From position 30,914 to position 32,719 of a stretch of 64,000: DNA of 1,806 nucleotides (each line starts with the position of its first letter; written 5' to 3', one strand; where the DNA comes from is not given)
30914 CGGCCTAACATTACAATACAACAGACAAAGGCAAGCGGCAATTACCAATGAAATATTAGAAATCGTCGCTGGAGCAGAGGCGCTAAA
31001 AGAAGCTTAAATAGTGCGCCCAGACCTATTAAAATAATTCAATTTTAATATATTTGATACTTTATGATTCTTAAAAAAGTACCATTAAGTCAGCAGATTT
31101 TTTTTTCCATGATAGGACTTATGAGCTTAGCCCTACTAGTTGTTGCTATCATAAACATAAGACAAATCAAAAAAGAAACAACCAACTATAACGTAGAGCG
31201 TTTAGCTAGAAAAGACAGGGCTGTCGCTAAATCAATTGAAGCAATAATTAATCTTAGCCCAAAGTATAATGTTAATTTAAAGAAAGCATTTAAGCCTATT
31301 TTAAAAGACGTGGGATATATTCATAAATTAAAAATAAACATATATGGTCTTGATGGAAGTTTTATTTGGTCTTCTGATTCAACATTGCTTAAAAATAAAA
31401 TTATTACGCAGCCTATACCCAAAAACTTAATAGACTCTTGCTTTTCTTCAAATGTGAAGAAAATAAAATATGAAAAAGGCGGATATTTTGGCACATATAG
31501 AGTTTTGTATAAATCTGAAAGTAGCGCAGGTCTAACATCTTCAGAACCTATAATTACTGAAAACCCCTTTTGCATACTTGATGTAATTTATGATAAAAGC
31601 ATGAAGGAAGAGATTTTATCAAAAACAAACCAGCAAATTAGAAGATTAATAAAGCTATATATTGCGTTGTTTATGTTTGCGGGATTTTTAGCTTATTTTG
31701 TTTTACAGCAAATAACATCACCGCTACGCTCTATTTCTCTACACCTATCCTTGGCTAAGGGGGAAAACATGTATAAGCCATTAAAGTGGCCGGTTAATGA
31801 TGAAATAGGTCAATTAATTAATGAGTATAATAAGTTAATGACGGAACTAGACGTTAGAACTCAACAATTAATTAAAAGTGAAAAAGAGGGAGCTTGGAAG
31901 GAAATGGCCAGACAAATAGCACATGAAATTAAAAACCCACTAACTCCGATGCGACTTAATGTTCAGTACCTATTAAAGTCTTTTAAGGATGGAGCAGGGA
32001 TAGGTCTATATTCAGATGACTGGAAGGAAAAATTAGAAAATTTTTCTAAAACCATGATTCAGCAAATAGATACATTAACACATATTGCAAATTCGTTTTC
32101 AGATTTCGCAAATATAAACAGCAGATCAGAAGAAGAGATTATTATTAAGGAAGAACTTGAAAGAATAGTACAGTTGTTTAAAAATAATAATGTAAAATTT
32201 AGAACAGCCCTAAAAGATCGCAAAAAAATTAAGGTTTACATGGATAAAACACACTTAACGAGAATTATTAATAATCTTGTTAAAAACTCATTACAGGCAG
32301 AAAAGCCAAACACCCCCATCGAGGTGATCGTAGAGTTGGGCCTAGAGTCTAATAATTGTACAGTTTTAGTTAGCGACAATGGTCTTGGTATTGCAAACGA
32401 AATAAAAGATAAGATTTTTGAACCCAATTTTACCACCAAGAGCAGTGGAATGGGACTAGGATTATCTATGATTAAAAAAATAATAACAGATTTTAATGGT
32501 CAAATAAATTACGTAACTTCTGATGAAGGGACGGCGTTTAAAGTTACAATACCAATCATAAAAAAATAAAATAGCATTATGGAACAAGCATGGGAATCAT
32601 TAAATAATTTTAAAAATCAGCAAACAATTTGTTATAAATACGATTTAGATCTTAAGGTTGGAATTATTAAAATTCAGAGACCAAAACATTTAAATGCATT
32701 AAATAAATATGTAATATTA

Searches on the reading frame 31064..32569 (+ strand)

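Call 65: search_protein_families(library=ncbifam, proteins=[window:31064-32569:+], max_evalue=1e-10)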
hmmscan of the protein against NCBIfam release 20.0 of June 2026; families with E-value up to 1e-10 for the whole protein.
window:31064-32569:+ (501 aa): 53 families (the best 25 are shown)
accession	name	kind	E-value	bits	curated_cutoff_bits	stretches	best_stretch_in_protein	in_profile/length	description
NF008468.0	PRK11360.1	equivalog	5.3e-40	137.4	646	1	273-499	391-609/616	two-component system sensor histidine kinase AtoS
NF047496.1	HK_LIC11548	equivalog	7e-40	137.4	750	1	198-498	280-589/589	LIC_11548 family sensor histidine kinase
NF033092.0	HK_WalK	equivalog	1.7e-28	99.6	725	1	267-498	365-594/594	cell wall metabolism sensor histidine kinase WalK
NF007688.0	PRK10364.1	equivalog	4.6e-25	88.3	479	1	266-498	228-451/460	two-component system sensor histidine kinase ZraS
NF053867.1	SprKinKinDBac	equivalog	6.7e-23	80.9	775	1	281-500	289-499/500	sporulation kinase KinD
TIGR01386.1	cztS_silS_copS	subfamily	1.2e-22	80.5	292.55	1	12-497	8-457/457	heavy metal sensor histidine kinase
NF045900.1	HisKinCpxALeg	equivalog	2.9e-22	79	800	1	196-494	156-447/451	two-component system sensor histidine kinase CpxA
NF006800.0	PRK09303.1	equivalog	1.8e-21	76.5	342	1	279-500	152-379/383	histidine kinase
NF047497.1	HK_LIC_12097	equivalog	2.1e-21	76.1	500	1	282-498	154-366/367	LIC_12097 family sensor histidine kinase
NF008293.1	PRK11073.1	equivalog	2.3e-21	76.4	240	1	266-499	118-348/349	nitrogen regulation protein NR(II)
TIGR02916.1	PEP_his_kin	equivalog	4.4e-21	75.1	300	1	241-497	439-679/679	XrtA/PEP-CTERM system histidine kinase PrsK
NF008025.0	PRK10755.1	equivalog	1.2e-20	73.5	314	1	177-495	51-351/362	two-component system sensor histidine kinase PmrB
NF010411.0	PRK13837.1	equivalog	7.8e-20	70.5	647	1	376-500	540-677/828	two-component system VirA-like sensor kinase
NF041777.1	sens_FixL_Rhizob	equivalog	2.4e-19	69.4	850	1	254-499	238-482/485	sensor protein FixL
NF040750.1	tetrathio_HK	equivalog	3.6e-19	68.7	750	1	257-483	317-538/555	tetrathionate respiration histidine kinase TtrS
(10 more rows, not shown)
